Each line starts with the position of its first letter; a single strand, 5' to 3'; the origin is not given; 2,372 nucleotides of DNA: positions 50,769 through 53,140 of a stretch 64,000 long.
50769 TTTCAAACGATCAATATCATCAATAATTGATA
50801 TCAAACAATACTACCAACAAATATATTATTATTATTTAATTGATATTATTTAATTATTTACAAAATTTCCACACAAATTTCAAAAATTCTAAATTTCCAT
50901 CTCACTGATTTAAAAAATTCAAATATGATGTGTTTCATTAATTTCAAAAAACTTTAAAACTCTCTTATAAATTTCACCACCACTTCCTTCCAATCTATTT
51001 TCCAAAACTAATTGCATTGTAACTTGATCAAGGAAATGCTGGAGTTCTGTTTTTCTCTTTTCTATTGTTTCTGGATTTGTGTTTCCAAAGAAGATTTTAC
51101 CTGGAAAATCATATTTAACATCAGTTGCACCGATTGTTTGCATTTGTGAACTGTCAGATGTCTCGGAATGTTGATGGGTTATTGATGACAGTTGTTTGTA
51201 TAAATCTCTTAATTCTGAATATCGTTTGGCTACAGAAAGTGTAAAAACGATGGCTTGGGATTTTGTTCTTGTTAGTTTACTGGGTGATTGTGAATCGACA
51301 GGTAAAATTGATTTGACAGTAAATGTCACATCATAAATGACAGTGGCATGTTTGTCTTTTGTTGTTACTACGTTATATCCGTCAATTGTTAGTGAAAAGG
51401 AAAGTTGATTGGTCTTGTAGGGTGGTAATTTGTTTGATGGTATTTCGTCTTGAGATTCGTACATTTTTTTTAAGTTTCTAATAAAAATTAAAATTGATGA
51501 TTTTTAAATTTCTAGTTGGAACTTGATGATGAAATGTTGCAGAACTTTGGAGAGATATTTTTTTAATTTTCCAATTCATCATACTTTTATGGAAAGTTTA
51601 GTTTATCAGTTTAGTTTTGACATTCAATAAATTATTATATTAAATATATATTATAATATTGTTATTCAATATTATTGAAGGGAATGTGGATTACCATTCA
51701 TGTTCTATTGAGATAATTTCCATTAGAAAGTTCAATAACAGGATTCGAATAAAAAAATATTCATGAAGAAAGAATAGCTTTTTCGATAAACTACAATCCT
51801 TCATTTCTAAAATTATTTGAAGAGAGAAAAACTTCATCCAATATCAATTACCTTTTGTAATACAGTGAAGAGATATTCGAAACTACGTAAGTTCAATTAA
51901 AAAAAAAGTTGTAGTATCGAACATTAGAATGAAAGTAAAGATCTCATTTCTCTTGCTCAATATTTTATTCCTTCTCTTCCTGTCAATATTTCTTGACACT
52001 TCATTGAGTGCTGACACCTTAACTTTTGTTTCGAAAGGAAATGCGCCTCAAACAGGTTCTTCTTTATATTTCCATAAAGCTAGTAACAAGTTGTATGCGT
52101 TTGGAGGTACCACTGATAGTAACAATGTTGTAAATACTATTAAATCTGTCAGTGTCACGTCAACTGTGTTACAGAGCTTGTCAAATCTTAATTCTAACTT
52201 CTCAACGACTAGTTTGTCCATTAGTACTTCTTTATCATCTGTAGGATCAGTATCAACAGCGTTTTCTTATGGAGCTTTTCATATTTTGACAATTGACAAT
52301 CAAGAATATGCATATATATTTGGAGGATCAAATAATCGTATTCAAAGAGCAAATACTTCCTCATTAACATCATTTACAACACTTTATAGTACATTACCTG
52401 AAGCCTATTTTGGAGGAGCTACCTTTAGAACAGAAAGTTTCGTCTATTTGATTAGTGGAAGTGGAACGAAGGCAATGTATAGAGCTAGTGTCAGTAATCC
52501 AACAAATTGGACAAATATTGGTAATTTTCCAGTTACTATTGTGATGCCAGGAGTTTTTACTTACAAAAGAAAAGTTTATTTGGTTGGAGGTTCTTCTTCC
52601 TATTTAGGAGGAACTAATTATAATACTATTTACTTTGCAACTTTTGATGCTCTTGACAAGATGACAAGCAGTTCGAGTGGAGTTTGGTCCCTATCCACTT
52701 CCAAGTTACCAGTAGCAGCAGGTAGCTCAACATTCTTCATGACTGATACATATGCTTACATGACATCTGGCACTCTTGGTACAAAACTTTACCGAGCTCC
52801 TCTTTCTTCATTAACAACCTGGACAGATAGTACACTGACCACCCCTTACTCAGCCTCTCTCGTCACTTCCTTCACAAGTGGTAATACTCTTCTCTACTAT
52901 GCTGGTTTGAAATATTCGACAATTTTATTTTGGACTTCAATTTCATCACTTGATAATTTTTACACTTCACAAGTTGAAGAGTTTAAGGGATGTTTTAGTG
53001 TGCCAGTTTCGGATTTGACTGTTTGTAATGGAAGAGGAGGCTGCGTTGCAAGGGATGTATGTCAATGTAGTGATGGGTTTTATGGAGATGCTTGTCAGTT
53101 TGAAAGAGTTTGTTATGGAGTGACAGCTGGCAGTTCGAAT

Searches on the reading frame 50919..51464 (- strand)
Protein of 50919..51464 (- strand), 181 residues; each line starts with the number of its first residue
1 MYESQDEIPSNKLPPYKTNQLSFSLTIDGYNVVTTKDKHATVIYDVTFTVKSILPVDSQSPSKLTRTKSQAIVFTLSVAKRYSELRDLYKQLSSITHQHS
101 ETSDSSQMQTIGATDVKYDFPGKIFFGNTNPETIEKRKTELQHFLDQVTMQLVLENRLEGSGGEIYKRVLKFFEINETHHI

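Call 16: search_protein_families(library=pfam, proteins=[window:50919-51461:-], max_evalue=0.001)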
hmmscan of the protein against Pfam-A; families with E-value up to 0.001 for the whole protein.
window:50919-51461:- (180 aa): 1 family
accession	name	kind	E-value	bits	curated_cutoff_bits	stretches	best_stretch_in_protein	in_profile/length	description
PF00787.29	PX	-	2.4e-09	38.1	21.6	1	74-151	8-69/84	PX domain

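Call 60: find_encoding_contigs(protein=window:50919-51464:-, flank=10000, max_places=6)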
Protein window:50919-51464:- (181 aa): no gene with exactly this product is on record in the collection.

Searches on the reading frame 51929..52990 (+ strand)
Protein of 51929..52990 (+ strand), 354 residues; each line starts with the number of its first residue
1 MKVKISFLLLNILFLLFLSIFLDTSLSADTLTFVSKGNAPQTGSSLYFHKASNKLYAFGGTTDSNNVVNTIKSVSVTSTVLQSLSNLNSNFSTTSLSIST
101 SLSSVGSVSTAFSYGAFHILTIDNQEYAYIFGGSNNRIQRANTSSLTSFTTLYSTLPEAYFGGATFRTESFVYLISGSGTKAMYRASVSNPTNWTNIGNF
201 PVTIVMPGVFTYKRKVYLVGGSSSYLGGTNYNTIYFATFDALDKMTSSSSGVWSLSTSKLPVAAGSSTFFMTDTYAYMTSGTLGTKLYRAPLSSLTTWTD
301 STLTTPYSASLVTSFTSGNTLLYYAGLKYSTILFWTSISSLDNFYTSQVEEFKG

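Call 58: search_protein_families(library=pfam, proteins=[window:51929-52990:+], max_evalue=1)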
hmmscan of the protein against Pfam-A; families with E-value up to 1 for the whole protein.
window:51929-52990:+ (354 aa): 5 families
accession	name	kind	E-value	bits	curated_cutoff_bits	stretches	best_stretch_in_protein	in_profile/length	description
PF13964.12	Kelch_6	-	4.2e-05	23.8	25.3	2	52-78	11-37/50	Kelch motif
PF24681.1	Kelch_KLHDC2_KLHL20_DRC7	-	4.5e-05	23.3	50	1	36-149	46-134/221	KLHDC2/KLHL20/DRC7 Kelch-repeats domain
PF24996.1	NANM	-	0.00018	20.9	45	1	191-224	297-330/350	N-acetylneuraminate epimerase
PF01344.31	Kelch_1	-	0.0012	18.7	20.1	0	53-70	12-28/46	Kelch motif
PF13418.12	Kelch_4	-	0.93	9.9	21.6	0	52-66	12-26/49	Galactose oxidase, central domain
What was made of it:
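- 52034..52918 (+): N-terminal Kelch-like (probable beta-propeller) region. Pfam gives weak Kelch_6 and Kelch-repeat matches below their cut-offs (call 58).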
